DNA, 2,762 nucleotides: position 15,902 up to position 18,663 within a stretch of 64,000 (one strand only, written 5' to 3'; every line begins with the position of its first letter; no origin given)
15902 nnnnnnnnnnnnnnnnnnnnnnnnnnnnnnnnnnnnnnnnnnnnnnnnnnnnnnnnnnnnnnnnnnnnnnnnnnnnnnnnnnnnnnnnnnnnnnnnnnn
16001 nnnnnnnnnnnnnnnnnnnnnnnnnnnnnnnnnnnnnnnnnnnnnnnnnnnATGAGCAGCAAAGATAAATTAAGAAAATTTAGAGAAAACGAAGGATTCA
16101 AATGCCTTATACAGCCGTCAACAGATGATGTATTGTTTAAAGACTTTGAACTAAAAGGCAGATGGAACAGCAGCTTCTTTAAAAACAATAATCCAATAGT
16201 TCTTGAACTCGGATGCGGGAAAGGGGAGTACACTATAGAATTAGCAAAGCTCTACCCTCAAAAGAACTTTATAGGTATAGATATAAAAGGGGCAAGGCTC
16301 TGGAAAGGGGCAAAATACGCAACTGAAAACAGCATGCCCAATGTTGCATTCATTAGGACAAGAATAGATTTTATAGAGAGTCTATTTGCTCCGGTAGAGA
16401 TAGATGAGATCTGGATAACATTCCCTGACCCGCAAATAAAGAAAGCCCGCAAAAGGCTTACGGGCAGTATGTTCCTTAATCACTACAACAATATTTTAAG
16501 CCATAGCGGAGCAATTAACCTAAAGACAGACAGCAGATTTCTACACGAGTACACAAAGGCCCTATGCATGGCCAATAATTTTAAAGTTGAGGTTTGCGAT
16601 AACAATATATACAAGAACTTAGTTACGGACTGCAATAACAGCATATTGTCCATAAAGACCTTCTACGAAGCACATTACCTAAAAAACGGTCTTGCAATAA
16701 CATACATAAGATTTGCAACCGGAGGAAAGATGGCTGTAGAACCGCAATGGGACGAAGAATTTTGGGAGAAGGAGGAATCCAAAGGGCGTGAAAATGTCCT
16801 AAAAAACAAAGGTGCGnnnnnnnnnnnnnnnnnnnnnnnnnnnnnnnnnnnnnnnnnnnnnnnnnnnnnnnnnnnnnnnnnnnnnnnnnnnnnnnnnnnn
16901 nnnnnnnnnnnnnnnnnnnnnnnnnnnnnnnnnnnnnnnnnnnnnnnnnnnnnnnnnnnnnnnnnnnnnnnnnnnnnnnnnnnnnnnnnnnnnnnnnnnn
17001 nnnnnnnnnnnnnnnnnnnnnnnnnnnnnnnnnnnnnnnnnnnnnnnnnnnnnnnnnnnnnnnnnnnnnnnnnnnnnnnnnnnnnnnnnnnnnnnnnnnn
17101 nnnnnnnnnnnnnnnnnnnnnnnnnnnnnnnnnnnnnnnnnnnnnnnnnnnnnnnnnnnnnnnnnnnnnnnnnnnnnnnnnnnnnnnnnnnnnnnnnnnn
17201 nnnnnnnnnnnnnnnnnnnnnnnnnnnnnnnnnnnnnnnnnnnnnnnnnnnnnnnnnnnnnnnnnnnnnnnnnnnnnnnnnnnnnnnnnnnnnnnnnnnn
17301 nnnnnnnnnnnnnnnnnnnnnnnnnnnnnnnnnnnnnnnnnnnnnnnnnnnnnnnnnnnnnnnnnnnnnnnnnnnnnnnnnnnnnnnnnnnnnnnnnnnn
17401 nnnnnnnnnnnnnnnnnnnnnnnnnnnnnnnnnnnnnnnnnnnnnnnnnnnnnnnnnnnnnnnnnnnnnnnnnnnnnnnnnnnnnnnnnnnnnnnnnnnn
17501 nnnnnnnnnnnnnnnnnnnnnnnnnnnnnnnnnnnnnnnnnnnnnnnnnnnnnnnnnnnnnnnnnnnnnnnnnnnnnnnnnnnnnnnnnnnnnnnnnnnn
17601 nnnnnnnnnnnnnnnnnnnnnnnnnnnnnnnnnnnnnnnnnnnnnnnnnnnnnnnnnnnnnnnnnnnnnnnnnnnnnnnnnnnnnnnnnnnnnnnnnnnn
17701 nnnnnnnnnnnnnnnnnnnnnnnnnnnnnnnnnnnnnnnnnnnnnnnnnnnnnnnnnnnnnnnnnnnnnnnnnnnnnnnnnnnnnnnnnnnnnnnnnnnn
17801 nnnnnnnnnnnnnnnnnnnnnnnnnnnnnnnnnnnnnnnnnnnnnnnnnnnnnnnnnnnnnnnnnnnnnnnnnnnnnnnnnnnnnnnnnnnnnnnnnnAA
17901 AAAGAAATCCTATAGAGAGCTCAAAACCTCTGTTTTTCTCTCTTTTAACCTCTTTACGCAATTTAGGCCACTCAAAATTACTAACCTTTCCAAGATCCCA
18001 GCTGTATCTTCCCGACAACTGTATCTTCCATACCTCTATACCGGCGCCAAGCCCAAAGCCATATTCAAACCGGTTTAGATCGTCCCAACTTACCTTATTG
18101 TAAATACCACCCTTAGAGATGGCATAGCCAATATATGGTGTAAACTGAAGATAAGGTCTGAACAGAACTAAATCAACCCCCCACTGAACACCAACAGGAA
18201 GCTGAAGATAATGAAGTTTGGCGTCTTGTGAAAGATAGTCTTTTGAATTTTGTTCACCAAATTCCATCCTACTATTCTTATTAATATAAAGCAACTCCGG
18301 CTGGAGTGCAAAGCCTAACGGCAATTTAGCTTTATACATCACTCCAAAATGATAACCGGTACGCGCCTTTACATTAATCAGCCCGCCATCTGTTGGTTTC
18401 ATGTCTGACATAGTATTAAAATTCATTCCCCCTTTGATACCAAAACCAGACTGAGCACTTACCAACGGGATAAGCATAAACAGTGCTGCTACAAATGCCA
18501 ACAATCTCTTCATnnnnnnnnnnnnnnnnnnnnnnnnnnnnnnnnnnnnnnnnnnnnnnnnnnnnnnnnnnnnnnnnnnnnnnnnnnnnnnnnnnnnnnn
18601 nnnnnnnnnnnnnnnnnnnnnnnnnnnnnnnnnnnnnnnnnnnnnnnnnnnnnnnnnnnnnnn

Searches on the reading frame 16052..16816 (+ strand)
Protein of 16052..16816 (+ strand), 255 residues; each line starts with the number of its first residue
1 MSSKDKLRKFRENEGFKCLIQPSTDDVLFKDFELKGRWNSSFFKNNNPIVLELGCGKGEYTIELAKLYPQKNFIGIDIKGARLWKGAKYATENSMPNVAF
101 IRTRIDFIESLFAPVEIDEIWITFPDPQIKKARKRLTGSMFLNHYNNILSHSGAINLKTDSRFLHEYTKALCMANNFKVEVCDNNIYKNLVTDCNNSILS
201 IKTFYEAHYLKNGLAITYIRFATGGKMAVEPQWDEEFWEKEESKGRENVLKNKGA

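Call 65: search_protein_families(library=pfam, proteins=[window:16052-16816:+], max_evalue=0.00001)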
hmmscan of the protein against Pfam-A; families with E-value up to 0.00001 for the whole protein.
window:16052-16816:+ (255 aa): 3 families
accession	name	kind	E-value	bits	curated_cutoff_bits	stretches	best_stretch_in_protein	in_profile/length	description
PF02390.23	Methyltransf_4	-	2.2e-27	96.1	24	1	47-216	2-170/173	Putative methyltransferase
PF13847.12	Methyltransf_31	-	4.3e-11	43.1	27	1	47-119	4-77/145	Methyltransferase domain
PF13649.12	Methyltransf_25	-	2.5e-08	34.9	27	1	50-122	1-70/97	Methyltransferase domain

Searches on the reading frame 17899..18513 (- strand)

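Call 65: search_protein_families(library=pfam, proteins=[window:17899-18513:-], max_evalue=0.00001)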
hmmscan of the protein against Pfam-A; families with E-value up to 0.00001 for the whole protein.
window:17899-18513:- (205 aa): 2 families
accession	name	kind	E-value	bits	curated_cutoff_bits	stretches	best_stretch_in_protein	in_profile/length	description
PF13568.12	OMP_b-brl_2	-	8.1e-20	72.1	27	1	21-177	3-173/175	Outer membrane protein beta-barrel domain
PF13505.12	OMP_b-brl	-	1e-11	45.7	28.7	1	8-178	6-156/175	Outer membrane protein beta-barrel domain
